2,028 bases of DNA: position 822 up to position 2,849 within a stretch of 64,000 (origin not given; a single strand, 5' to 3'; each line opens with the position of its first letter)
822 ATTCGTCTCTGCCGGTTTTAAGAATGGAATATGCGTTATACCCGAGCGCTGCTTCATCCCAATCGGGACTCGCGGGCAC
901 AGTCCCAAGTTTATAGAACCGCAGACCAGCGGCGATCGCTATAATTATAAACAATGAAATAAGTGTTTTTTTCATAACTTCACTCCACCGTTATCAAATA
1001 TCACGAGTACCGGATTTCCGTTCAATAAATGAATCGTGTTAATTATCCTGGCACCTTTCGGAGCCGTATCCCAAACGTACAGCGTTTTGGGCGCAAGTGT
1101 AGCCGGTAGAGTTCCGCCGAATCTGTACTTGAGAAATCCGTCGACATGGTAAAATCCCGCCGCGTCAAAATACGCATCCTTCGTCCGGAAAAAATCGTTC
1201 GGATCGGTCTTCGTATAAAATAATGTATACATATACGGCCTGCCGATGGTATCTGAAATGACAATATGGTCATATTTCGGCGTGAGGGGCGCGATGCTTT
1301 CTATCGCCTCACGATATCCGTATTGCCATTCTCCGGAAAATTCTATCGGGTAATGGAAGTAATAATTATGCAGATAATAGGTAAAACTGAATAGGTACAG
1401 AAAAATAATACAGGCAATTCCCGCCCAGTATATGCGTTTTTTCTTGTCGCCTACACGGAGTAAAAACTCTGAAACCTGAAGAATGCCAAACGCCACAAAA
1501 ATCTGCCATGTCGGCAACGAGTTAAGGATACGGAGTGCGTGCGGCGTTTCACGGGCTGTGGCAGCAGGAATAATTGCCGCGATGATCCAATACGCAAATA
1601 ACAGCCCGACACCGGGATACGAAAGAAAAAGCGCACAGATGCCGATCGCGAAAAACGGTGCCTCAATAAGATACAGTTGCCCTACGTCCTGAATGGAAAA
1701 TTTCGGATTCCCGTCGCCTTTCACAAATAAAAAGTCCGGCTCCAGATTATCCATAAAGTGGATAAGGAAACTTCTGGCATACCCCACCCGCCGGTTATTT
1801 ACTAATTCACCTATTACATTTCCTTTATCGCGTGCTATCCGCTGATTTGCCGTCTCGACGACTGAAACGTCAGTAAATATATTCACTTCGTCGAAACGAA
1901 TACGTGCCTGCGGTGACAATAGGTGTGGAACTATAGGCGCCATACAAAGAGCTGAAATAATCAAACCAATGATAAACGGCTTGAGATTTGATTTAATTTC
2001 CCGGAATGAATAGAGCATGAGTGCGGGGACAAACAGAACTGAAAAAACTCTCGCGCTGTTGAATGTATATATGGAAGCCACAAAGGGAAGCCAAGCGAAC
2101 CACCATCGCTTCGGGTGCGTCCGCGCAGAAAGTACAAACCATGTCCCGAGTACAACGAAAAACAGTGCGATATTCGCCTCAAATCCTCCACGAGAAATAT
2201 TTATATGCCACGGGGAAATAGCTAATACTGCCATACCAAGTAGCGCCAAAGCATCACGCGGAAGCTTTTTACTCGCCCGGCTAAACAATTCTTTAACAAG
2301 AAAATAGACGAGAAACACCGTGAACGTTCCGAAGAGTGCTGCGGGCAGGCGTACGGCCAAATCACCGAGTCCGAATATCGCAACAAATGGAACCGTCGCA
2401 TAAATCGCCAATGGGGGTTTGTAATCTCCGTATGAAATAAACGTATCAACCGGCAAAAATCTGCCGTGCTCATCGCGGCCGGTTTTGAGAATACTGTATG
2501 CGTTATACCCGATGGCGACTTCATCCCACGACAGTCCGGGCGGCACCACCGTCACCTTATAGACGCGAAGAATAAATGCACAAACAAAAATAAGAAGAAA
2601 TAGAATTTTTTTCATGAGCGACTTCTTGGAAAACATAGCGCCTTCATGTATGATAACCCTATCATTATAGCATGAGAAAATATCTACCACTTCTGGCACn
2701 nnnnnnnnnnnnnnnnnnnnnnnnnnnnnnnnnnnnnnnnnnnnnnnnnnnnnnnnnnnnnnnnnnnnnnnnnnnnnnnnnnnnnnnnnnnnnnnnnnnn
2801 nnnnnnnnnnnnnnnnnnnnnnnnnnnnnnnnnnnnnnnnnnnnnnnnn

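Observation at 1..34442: A 34-kb surface-glycosylation super-locus with 15 GT-C membrane glycosyltransferases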

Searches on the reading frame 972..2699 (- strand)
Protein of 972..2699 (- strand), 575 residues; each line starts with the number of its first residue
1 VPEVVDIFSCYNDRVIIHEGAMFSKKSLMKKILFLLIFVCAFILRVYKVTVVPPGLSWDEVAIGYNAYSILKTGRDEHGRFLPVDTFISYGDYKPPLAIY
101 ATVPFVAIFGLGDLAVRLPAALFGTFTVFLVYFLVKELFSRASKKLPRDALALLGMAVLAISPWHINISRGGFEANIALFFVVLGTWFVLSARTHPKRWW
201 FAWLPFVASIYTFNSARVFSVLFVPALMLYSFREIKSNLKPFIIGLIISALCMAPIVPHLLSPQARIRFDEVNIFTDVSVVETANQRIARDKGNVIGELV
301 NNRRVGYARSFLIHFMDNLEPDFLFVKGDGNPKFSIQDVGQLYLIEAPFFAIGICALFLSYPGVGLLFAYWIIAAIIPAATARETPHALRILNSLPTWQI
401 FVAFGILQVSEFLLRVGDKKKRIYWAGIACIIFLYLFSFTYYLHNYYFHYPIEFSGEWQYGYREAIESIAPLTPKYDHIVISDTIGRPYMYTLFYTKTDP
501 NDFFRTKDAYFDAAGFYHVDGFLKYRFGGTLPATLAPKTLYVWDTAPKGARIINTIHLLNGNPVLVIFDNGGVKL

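Call 4: search_protein_families(library=pfam, proteins=[window:972-2699:-], max_evalue=0.01)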
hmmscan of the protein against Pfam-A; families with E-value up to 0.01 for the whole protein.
window:972-2699:- (575 aa): 2 families
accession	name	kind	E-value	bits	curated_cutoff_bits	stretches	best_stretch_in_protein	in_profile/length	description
PF13231.12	PMT_2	-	2.1e-10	41.5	26.1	1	94-260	2-158/160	Dolichyl-phosphate-mannose-protein mannosyltransferase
PF02366.24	PMT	-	3e-07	30.7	22.7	1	36-204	2-170/245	Dolichyl-phosphate-mannose-protein mannosyltransferase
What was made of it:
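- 972..2636 (-): G01, a PMT_2/PMT GT-C (554 aa). Pfam PMT_2 41.5 bits and PMT 30.7 bits (call 4).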

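Call 36: find_encoding_contigs(protein=window:972-2636:-, flank=10000, max_places=6)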
Protein window:972-2636:- (554 aa): 3 contigs read that carry it; 1 place shown.
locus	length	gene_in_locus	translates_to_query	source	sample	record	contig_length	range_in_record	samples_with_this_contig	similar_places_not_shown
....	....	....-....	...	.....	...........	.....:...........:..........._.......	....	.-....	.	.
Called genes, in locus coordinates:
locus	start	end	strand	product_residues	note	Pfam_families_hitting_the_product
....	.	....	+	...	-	?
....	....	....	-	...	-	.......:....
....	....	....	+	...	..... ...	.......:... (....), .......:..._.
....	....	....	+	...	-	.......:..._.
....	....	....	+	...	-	?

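Call 40: find_related_loci(query=A3, collection=metagenome_contigs, flank=10000)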
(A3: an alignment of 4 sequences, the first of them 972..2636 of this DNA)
Query A3 (554 aa) in metagenome_contigs; peptide patterns used: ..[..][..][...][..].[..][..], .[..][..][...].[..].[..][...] (x = any residue, [..] = any of these).
600 stretches matched a pattern (row limit reached: there are more); 324 encode a relative of the query (tblastn E <= 1e-3); the best 80 are kept; 80 distinct loci.
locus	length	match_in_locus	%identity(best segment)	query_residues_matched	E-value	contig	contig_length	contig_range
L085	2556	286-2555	73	4-548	0e+0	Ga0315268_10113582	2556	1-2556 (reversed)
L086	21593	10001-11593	67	8-548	0e+0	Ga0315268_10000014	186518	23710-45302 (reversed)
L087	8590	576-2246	64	7-554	0e+0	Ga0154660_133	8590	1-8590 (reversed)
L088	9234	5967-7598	53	6-549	0e+0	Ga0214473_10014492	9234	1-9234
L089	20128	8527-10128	54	10-550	0e+0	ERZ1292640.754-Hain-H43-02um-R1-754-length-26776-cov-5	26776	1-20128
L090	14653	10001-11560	53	14-549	1e-176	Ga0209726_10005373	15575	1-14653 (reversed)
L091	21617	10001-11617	52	4-548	1e-166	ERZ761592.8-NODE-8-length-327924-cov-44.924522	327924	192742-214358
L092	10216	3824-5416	47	11-547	9e-150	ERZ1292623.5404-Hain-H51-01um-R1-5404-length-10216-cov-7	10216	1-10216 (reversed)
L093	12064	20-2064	44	8-547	1e-144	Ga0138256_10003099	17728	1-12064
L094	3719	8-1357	50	117-549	1e-147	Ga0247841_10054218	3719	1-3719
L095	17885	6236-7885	46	8-547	6e-141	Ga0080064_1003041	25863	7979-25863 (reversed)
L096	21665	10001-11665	44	8-548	2e-140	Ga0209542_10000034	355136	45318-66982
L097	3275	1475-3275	46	3-551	3e-145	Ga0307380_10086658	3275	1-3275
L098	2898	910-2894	43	8-547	2e-146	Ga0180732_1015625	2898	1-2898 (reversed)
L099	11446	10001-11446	47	8-498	1e-138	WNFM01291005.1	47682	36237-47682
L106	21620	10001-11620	45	3-541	9e-137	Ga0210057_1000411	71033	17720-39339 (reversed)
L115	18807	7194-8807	44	8-548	4e-133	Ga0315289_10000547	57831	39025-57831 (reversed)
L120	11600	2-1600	45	43-544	2e-131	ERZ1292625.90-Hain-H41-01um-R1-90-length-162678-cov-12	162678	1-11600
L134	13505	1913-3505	39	9-549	7e-114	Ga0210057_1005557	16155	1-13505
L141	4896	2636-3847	45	9-402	1e-98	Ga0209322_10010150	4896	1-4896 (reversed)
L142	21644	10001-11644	36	8-549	9e-98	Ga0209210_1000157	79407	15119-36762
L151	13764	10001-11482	37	3-506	8e-90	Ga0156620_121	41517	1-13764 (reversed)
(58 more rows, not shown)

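Call 48: search_solved_structures(query=window:972-2636:-, max_evalue=0.1)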
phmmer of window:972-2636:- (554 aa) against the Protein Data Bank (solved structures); distinct sequences matched with E-value up to 0.1: 0.

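Call 50: search_protein_families(library=pfam, proteins=[L086:6663-8354:-, L086:17004-17552:+, L089:529-2712:+, L089:5080-6885:-, L091:8742-10001:+, L086:13212-14726:+, L086:14723-16330:+, L086:18526-20004:+, L086:20001-21419:+, L086:16312-17079:+], max_evalue=0.01)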
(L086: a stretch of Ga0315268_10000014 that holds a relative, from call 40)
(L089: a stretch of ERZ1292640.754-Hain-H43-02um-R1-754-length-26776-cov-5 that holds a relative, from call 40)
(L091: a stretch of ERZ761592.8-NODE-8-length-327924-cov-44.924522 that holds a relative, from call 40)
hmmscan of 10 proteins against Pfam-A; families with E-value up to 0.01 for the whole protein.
L086:6663-8354:- (563 aa): 0 families

L086:17004-17552:+ (182 aa): 1 family
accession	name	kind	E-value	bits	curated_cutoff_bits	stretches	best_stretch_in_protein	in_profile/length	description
PF18915.5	DUF5667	-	2.5e-06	28.3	27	1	57-151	3-99/99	Domain of unknown function (DUF5667)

L089:529-2712:+ (727 aa): 0 families

L089:5080-6885:- (601 aa): 0 families

L091:8742-10001:+ (419 aa): 1 family
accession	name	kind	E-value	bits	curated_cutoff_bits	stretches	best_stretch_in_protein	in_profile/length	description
PF09594.16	GT87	-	3.9e-06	27.2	25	1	175-377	24-224/237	Glycosyltransferase family 87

L086:13212-14726:+ (504 aa): 1 family
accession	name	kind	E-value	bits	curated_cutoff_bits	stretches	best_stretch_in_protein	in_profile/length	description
PF13231.12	PMT_2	-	2.1e-07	31.8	26.1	1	69-223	3-159/160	Dolichyl-phosphate-mannose-protein mannosyltransferase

L086:14723-16330:+ (535 aa): 2 families
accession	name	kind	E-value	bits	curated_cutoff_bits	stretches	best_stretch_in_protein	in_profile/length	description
PF10131.15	PTPS_related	-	1.4e-09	37.4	26.4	1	74-380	4-305/621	6-pyruvoyl-tetrahydropterin synthase related domain; membrane protein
PF09586.16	YfhO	-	0.0024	16.7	28.5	0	142-383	145-386/835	Bacterial membrane protein YfhO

L086:18526-20004:+ (492 aa): 2 families
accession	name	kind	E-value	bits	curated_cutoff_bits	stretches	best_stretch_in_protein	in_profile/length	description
PF13231.12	PMT_2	-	2e-09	38.3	26.1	1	65-216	2-151/160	Dolichyl-phosphate-mannose-protein mannosyltransferase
PF02366.24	PMT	-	0.0051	16.8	22.7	1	69-211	66-220/245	Dolichyl-phosphate-mannose-protein mannosyltransferase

L086:20001-21419:+ (472 aa): 1 family
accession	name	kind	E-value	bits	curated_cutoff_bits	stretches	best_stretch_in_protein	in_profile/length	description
PF10131.15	PTPS_related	-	4.1e-13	49.1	26.4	1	71-376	1-318/621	6-pyruvoyl-tetrahydropterin synthase related domain; membrane protein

L086:16312-17079:+ (255 aa): 3 families
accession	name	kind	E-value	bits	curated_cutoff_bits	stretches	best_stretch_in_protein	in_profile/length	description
PF00535.33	Glycos_transf_2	-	2.7e-21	76.7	23.3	1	9-128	1-129/168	Glycosyl transferase family 2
PF13704.12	Glyco_tranf_2_4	-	2.3e-06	28.4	27.5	1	16-91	2-84/98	Glycosyl transferase family 2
PF13641.12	Glyco_tranf_2_3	-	0.0012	19.4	27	1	8-103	3-111/230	Glycosyltransferase like family 2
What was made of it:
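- On GT-C superfamily glycosyltransferases (the 15 polytopic proteins): Orthologous paralogs in a relative pass PTPS_related (call 50).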

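Call 56: search_protein_families(library=pfam, proteins=[L134:7153-8208:+, L115:15904-16614:+, L106:1546-2790:+, L120:8287-8814:+, L142:2418-4250:-, L115:17620-18798:+, L151:3330-4547:+], max_evalue=0.001)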
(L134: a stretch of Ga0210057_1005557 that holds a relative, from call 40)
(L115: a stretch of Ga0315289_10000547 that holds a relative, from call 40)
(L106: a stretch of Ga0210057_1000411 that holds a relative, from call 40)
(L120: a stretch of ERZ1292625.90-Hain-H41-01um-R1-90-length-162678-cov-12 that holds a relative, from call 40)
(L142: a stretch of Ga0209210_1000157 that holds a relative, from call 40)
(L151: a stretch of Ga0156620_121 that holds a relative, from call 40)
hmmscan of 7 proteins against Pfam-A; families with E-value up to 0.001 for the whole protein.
L134:7153-8208:+ (351 aa): 5 families
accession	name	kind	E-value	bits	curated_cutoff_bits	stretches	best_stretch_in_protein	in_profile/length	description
PF00534.26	Glycos_transf_1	-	7.6e-25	87.9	26.4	1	158-318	5-162/172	Glycosyl transferases group 1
PF13692.12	Glyco_trans_1_4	-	1.4e-20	74.4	27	1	168-311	3-140/142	Glycosyl transferases group 1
PF13439.12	Glyco_transf_4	-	1.4e-10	41.9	28.5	1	51-140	72-163/170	Glycosyltransferase Family 4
PF20706.3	GT4-conflict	-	5.2e-08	32.7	26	1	239-284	271-316/385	Family 4 Glycosyltransferase in conflict systems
PF13579.12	Glyco_trans_4_4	-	0.00019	22.2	29.7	0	70-141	92-157/158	Glycosyl transferase 4-like domain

L115:15904-16614:+ (236 aa): 12 families
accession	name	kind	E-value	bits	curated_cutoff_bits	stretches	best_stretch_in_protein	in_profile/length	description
PF08241.18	Methyltransf_11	-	1.1e-22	80.9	21.2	1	44-139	1-95/95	Methyltransferase domain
PF13649.12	Methyltransf_25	-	9.7e-19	68.3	27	1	43-135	1-97/97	Methyltransferase domain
PF13489.12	Methyltransf_23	-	4e-18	66.1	27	1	30-186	11-162/164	Methyltransferase domain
PF13847.12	Methyltransf_31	-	1.4e-17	64.2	27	1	39-158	3-126/145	Methyltransferase domain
PF08242.18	Methyltransf_12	-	3.8e-13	50.4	30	1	44-137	1-98/98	Methyltransferase domain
PF01209.24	Ubie_methyltran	-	4.8e-13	49.4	20.1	1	37-158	45-170/233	ubiE/COQ5 methyltransferase family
PF08003.17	Methyltransf_9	-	1.6e-07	31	23.8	1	35-140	110-218/315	Protein of unknown function (DUF1698)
PF03848.20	TehB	-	4.9e-07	29.8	20.4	1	36-109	27-100/193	Tellurite resistance protein TehB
PF03602.21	Cons_hypoth95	-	7.5e-07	29.4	24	1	27-160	31-171/182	Conserved hypothetical protein 95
PF05724.17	TPMT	-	1.6e-05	25.1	26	1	7-84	3-83/218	Thiopurine S-methyltransferase (TPMT)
PF05175.20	MTS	-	2.8e-05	24.3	23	1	28-137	23-136/170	Methyltransferase small domain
PF02353.26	CMAS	-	6.9e-05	22.7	27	1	38-157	61-184/273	Mycolic acid cyclopropane synthetase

L106:1546-2790:+ (414 aa): 2 families
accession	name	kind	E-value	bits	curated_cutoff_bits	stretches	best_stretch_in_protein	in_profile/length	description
PF09594.16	GT87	-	1.4e-06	28.7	25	1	169-373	25-230/237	Glycosyltransferase family 87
PF13231.12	PMT_2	-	1.7e-05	25.5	26.1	1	166-291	25-160/160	Dolichyl-phosphate-mannose-protein mannosyltransferase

L120:8287-8814:+ (175 aa): 1 family
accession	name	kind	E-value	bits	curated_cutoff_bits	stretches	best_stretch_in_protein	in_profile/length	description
PF18915.5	DUF5667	-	7.3e-08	33.2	27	1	36-139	3-93/99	Domain of unknown function (DUF5667)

L142:2418-4250:- (610 aa): 1 family
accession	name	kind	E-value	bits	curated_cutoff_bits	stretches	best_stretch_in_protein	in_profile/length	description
PF20604.3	DUF6798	-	4.6e-05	23.5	26.9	1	480-504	3-27/61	Domain of unknown function (DUF6798)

L115:17620-18798:+ (392 aa): 1 family
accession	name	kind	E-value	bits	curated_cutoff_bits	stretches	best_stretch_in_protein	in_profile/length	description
PF13231.12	PMT_2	-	3.8e-07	30.9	26.1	1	91-234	4-153/160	Dolichyl-phosphate-mannose-protein mannosyltransferase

L151:3330-4547:+ (405 aa): 3 families
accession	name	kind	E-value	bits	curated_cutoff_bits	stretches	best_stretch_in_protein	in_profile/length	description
PF09594.16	GT87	-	2.4e-08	34.5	25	1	119-304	37-211/237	Glycosyltransferase family 87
PF05007.19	Mannosyl_trans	-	1.8e-06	28.5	23.4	1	154-209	5-60/259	Mannosyltransferase (PIG-M)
PF06728.19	PIG-U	-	0.00023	20.8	24.5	0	99-229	72-224/378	GPI transamidase subunit PIG-U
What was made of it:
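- Tried and rejected: The ten commonest families include more GT4, GT87 and PMT_2 genes, a methyltransferase and DUF5667; the rest have no or only a weak Pfam hit (call 56).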

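Call 64: find_homologous_proteins(query=window:972-2636:-, max_evalue=0.00001)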
Query window:972-2636:- (554 aa): 4472 proteins with E <= 0.00001 among 8000 candidates; the best 120 are listed.
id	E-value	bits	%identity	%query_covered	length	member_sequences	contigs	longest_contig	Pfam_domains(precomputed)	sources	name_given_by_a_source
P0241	0.0e+0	1263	100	100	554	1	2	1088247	PF02366.25,PF13231.13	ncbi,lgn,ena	-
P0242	7.6e-290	981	78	99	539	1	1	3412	PF13231.13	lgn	-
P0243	7.6e-290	981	79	99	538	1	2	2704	PF02366.25,PF13231.13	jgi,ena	-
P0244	1.3e-289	980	78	99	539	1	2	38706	PF13231.13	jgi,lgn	jgi:4-amino-4-deoxy-L-arabinose transferase-like glycosyltransferase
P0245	5.4e-289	978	78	99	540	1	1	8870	PF13231.13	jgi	jgi:4-amino-4-deoxy-L-arabinose transferase-like glycosyltransferase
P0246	7.0e-285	964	76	99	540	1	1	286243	PF02366.25,PF13231.13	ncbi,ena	-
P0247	6.0e-282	954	77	99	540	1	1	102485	PF02366.25,PF13231.13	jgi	jgi:4-amino-4-deoxy-L-arabinose transferase-like glycosyltransferase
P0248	8.3e-278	941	77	99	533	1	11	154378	PF02366.25,PF13231.13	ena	-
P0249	6.0e-275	931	76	99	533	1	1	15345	PF02366.25,PF13231.13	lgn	-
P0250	5.6e-268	908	72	99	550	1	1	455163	PF02366.25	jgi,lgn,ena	jgi:4-amino-4-deoxy-L-arabinose transferase-like glycosyltransferase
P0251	8.2e-266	901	74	97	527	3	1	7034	PF02366.25,PF13231.13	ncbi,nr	ncbi:MAG: glycosyltransferase family 39 protein [Candidatus Gottesmanbacteria bacterium]|nr:glycosyl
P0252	4.4e-263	892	74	97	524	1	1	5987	PF02366.25,PF13231.13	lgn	-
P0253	7.5e-263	891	72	97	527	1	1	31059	PF02366.25,PF13231.13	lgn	-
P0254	8.4e-262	888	71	99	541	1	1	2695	PF13231.13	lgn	-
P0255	8.3e-261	885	72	97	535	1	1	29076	PF02366.25,PF13231.13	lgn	-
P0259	8.4e-259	878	73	97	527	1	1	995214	PF02366.25,PF13231.13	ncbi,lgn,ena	-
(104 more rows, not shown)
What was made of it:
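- On Protein O-mannosyltransferase (GT39): NCBI names the orthologs 'glycosyltransferase family 39 protein' (call 64).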

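Call 65: find_encoding_contigs(protein=P0259, flank=10000, max_places=2)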
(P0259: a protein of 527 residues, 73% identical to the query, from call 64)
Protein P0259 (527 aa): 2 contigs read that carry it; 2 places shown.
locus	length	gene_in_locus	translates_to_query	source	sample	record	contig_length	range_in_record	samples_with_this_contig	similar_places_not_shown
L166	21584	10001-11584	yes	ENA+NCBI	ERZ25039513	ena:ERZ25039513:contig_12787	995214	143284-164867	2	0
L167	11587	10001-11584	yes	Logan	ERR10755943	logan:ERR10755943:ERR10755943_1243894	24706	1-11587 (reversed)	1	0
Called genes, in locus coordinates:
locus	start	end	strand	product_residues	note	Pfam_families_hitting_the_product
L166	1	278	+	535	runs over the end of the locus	PF02366:PMT, PF13231:PMT_2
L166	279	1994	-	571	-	PF13231:PMT_2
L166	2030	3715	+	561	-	PF13231:PMT_2 (weak)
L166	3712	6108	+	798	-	PF09586:YfhO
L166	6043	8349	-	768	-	PF09586:YfhO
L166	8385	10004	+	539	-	PF02366:PMT, PF13231:PMT_2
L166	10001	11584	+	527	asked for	PF02366:PMT, PF13231:PMT_2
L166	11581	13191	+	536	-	PF02366:PMT (weak), PF13231:PMT_2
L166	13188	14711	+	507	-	PF13231:PMT_2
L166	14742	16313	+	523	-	PF10131:PTPS_related (weak)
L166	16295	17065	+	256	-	PF00535:Glycos_transf_2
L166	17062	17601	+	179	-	-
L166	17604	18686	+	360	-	PF26314:MptA_B_family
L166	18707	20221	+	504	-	PF10131:PTPS_related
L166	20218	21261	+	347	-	PF13579:Glyco_trans_4_4 (weak), PF13439:Glyco_transf_4, PF20706:GT4-conflict, PF00534:Glycos_transf_1, PF13692:Glyco_trans_1_4, PF13524:Glyco_trans_1_2 (weak)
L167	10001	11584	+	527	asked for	PF02366:PMT, PF13231:PMT_2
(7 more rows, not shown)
